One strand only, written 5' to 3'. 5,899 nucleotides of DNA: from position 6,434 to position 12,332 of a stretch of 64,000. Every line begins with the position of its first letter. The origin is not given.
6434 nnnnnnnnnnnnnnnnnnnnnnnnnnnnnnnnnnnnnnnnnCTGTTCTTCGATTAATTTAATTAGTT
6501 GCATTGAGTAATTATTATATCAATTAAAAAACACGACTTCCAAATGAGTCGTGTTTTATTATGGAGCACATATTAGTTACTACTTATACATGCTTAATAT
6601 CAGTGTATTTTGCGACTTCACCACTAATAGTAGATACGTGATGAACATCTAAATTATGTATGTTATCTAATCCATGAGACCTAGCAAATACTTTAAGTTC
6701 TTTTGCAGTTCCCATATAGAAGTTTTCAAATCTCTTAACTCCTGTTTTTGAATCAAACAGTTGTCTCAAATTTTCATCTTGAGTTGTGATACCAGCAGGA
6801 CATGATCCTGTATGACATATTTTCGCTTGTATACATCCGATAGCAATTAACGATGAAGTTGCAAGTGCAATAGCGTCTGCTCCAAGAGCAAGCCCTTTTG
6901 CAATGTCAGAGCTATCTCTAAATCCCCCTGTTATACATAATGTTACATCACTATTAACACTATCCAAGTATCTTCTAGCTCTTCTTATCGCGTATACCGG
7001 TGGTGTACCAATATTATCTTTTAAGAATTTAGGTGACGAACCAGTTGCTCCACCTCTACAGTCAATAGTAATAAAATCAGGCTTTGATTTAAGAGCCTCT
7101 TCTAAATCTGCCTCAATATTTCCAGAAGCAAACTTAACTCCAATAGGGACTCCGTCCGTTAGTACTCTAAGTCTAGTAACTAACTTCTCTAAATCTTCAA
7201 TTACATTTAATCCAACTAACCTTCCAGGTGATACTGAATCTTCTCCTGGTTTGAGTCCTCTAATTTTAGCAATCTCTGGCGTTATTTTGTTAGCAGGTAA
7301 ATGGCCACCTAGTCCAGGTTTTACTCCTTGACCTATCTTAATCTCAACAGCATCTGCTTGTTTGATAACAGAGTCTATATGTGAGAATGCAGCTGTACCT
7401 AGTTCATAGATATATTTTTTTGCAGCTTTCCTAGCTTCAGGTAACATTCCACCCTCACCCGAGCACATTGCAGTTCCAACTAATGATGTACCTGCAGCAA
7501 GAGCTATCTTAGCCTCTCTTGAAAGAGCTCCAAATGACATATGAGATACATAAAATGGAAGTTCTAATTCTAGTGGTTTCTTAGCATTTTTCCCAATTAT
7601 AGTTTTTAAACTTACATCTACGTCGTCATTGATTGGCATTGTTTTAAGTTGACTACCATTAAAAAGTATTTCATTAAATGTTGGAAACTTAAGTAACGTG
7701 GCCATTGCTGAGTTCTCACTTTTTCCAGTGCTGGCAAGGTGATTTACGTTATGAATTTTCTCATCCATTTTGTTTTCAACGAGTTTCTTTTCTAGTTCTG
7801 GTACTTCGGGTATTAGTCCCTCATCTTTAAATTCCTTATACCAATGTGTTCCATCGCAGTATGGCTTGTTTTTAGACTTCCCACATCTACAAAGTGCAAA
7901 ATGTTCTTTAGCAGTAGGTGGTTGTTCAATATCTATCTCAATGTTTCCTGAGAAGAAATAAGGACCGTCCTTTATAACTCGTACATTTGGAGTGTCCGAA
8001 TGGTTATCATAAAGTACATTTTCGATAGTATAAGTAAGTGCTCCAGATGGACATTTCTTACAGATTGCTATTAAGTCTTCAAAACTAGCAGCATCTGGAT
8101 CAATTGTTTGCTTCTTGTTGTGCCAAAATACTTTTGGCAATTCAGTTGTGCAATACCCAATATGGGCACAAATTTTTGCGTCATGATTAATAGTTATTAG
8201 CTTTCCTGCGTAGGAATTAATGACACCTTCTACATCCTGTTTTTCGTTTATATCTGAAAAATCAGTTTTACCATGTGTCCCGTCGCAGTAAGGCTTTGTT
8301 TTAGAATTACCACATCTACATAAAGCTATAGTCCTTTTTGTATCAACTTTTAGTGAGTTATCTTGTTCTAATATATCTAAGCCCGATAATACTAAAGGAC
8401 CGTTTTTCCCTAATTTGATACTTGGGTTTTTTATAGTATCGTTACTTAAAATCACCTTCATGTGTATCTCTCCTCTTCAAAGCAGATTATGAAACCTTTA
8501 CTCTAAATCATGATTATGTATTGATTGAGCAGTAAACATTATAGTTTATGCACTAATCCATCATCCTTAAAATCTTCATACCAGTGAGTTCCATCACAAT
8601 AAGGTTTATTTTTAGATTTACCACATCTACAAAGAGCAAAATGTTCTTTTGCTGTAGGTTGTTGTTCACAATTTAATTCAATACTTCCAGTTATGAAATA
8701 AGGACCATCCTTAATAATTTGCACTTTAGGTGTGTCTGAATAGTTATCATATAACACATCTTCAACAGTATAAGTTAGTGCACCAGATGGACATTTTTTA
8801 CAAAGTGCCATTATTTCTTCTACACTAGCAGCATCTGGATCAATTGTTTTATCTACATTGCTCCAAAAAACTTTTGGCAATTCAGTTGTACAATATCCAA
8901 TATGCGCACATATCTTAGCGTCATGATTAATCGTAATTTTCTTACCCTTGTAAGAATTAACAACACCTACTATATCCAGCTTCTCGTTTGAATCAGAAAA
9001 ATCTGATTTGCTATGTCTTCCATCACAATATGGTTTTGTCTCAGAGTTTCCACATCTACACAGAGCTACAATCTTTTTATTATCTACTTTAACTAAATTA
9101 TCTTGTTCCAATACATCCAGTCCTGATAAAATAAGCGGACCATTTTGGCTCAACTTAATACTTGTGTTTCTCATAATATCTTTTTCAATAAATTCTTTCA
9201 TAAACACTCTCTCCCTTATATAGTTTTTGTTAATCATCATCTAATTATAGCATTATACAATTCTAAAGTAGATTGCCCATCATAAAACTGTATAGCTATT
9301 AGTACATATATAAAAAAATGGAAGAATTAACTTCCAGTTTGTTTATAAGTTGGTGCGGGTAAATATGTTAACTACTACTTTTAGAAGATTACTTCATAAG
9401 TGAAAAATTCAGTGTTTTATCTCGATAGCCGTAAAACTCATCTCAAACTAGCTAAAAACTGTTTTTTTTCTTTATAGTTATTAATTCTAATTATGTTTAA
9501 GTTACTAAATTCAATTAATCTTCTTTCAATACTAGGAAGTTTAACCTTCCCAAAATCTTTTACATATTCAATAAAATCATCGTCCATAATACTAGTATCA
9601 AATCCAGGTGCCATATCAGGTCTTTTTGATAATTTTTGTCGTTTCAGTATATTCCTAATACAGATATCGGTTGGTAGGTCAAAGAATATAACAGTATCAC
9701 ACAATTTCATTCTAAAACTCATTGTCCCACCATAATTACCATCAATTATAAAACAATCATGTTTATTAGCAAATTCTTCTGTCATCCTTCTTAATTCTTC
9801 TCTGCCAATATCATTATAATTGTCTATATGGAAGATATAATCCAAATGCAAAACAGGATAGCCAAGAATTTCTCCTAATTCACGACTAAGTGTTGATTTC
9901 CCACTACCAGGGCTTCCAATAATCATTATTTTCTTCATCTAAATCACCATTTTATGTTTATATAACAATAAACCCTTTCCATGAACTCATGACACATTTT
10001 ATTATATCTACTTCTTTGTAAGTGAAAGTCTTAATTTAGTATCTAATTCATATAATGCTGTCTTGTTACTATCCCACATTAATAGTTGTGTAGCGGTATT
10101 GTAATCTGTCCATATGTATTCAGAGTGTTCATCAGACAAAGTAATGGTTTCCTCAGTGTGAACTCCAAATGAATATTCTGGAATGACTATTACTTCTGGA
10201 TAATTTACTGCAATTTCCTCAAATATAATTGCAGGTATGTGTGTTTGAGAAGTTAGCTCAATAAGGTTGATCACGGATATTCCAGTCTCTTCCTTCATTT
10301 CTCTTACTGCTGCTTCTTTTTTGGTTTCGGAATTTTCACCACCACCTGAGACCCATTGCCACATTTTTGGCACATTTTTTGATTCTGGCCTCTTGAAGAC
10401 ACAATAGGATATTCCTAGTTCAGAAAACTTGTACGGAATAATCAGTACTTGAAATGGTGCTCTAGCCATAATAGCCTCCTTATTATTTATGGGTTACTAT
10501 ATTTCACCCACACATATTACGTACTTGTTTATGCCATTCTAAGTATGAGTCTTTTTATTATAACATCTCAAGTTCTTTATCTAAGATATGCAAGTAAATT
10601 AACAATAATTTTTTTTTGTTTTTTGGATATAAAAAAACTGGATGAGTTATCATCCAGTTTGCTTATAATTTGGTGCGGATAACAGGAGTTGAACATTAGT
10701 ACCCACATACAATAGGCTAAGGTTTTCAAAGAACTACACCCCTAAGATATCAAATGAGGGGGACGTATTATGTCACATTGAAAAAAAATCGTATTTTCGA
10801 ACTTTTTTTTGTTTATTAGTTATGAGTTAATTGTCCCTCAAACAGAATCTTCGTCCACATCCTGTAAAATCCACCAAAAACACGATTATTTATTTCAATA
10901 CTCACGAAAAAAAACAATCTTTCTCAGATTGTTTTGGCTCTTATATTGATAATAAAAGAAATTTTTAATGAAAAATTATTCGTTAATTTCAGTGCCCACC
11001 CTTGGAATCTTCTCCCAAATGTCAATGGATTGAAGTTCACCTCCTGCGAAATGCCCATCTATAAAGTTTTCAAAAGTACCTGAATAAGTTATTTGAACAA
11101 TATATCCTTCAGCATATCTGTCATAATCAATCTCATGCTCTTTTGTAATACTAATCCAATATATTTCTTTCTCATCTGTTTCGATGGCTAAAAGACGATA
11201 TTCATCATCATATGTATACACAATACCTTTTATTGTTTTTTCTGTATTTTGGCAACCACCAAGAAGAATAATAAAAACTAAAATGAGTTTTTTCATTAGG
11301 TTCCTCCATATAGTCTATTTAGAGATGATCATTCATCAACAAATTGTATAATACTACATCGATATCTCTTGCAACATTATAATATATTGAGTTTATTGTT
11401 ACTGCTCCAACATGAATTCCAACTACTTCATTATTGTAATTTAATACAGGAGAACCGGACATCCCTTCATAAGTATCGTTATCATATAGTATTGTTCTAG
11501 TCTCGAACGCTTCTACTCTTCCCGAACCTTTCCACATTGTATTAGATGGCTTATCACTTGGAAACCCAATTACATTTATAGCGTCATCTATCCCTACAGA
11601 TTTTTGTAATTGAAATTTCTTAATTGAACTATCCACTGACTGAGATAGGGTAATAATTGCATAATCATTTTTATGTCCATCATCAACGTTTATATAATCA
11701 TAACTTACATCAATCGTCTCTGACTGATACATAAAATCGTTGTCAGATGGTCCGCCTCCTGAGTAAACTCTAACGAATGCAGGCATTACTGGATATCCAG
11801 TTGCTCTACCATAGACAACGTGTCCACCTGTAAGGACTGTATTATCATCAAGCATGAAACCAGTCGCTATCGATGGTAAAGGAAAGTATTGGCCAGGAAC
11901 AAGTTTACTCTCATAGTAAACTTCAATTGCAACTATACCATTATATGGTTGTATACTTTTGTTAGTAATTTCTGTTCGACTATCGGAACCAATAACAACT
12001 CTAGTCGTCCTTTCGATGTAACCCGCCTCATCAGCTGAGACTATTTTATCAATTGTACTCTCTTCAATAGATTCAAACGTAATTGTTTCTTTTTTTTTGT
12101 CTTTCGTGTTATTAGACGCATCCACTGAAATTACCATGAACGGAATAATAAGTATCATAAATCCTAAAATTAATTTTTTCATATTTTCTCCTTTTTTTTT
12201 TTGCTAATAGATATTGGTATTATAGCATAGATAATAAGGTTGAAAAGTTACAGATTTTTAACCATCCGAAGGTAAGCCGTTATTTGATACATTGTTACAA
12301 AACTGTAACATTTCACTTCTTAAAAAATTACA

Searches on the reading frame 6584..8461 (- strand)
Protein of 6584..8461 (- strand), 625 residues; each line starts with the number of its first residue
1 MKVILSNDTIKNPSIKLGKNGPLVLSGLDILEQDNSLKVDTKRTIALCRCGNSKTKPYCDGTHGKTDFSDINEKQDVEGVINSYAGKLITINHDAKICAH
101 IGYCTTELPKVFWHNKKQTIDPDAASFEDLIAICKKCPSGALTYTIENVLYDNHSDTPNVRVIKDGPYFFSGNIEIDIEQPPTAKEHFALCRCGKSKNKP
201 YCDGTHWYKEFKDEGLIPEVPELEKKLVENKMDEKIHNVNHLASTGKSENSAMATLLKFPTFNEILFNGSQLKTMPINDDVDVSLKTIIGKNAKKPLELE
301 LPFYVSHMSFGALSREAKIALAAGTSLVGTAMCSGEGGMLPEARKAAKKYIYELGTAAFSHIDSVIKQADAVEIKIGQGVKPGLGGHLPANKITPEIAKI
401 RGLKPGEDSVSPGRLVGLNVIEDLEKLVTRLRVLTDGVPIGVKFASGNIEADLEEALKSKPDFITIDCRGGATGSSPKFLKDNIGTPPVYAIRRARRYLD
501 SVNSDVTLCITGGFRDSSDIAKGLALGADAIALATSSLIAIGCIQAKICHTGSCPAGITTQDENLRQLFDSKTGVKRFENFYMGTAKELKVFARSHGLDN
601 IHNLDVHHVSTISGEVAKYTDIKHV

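Call 20: search_protein_families(library=pfam, proteins=[window:6584-8461:-])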
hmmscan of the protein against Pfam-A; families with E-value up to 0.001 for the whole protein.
window:6584-8461:- (625 aa): 5 families
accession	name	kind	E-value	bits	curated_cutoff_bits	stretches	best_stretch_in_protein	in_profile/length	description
PF01645.23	Glu_synthase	-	5.4e-93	312.5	20.4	1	241-598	10-368/369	Conserved region in glutamate synthase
PF09360.15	zf-CDGSH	-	4.2e-29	101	29.5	2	165-207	1-48/48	Iron-binding zinc finger CDGSH type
PF06902.16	Fer4_19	-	4.4e-15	55.9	24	1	84-145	1-62/64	Divergent 4Fe-4S mono-cluster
PF01070.24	FMN_dh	-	3.5e-05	23.4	24.9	1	499-542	267-310/350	FMN-dependent dehydrogenase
PF00478.31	IMPDH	-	0.0004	19.9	25.6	0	483-533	187-235/345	IMP dehydrogenase / GMP reductase domain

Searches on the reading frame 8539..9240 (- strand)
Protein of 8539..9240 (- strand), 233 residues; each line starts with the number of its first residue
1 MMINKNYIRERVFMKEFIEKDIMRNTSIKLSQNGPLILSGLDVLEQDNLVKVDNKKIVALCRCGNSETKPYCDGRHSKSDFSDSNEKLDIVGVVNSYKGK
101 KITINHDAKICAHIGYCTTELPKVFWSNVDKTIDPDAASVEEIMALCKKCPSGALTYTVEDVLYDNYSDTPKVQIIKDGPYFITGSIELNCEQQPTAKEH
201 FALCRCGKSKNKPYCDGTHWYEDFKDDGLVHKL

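Call 20: search_protein_families(library=pfam, proteins=[window:8539-9240:-])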
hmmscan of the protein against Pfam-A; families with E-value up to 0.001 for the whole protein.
window:8539-9240:- (233 aa): 2 families
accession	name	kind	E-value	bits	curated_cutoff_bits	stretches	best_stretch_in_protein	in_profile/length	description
PF09360.15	zf-CDGSH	-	4.9e-30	104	29.5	2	178-220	1-48/48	Iron-binding zinc finger CDGSH type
PF06902.16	Fer4_19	-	2.7e-16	59.8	24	1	97-158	1-62/64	Divergent 4Fe-4S mono-cluster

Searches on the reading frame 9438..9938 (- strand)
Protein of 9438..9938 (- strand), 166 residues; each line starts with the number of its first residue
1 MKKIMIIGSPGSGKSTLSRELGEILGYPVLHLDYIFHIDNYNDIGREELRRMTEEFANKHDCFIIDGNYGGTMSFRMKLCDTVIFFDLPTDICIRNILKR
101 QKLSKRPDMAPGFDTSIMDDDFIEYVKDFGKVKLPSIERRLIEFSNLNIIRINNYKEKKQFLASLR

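Call 20: search_protein_families(library=pfam, proteins=[window:9438-9938:-])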
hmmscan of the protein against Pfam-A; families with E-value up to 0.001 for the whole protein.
window:9438-9938:- (166 aa): 4 families
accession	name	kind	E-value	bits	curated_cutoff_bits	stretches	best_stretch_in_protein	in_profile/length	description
PF13238.12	AAA_18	-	1.1e-06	29.5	29.4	1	4-56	1-44/128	AAA domain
PF13671.12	AAA_33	-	6.6e-06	26.9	27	1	4-36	2-34/143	AAA domain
PF13207.12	AAA_17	-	1.8e-05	25.5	27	0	8-36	2-31/136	AAA domain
PF13521.12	AAA_28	-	4.7e-05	24.1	27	1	3-30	1-28/164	AAA domain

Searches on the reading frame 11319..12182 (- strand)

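Call 11: search_protein_families(library=pfam, proteins=[window:11319-12182:-])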
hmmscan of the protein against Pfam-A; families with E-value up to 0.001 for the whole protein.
window:11319-12182:- (287 aa): 4 families
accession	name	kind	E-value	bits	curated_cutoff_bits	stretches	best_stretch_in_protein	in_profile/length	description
PF13365.12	Trypsin_2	-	3.8e-13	50.8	27.6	1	106-256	1-144/144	Trypsin-like peptidase domain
PF00089.32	Trypsin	-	1.8e-10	41.5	20.6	1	104-272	25-211/220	Trypsin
PF01732.22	Mycop_pep_DUF31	-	2.5e-06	27.8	27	1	56-259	201-346/346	Mycoplasma peptidase (DUF31)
PF00949.27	Peptidase_S7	-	4.3e-05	23.8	20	1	230-267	86-123/131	Peptidase S7, Flavivirus NS3 serine protease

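Call 52: search_protein_families(library=padloc, proteins=[window:11319-12182:-], max_evalue=0.001)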
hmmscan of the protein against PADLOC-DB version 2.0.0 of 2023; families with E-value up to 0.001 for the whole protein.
window:11319-12182:- (287 aa): 5 families
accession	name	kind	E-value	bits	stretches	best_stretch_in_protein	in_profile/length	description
PDLC02960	RT-Protease_XI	-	3.4e-17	60.6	1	81-258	336-484/506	single gene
PDLC02959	RT-Protease_XI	-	1.6e-14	51.7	1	104-258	350-487/510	single gene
PDLC03855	LmuA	-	6.2e-10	36.9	1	114-257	30-167/425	-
PDLC00169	HamA1|HamA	-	9.3e-09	32.2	1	106-268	29-181/483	DUF1837 domain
PDLC04593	PDC-M35A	-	2e-06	25.7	1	105-264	22-185/216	-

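Call 77: search_protein_families(library=pfam, proteins=[L010:812-1960:+, L010:1964-2410:+, L010:2883-3203:-, L010:3562-4206:+, L010:6253-6585:-], max_evalue=0.01)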
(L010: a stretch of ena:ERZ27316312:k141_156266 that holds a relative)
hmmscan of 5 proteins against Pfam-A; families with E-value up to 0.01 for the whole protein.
L010:812-1960:+ (382 aa): 0 families

L010:1964-2410:+ (148 aa): 0 families

L010:2883-3203:- (106 aa): 0 families

L010:3562-4206:+ (214 aa): 1 family
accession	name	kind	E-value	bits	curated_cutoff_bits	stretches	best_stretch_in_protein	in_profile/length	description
PF07690.21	MFS_1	-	2.8e-16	59.8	33.4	2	50-209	14-176/347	Major Facilitator Superfamily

L010:6253-6585:- (110 aa): 2 families
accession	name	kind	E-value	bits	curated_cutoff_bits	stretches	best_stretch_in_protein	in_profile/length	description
PF13610.12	DDE_Tnp_IS240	-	2.2e-20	73.6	27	1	7-90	56-139/139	DDE domain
PF02963.22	EcoRI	-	0.0023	17.5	22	1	7-79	85-155/257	Restriction endonuclease EcoRI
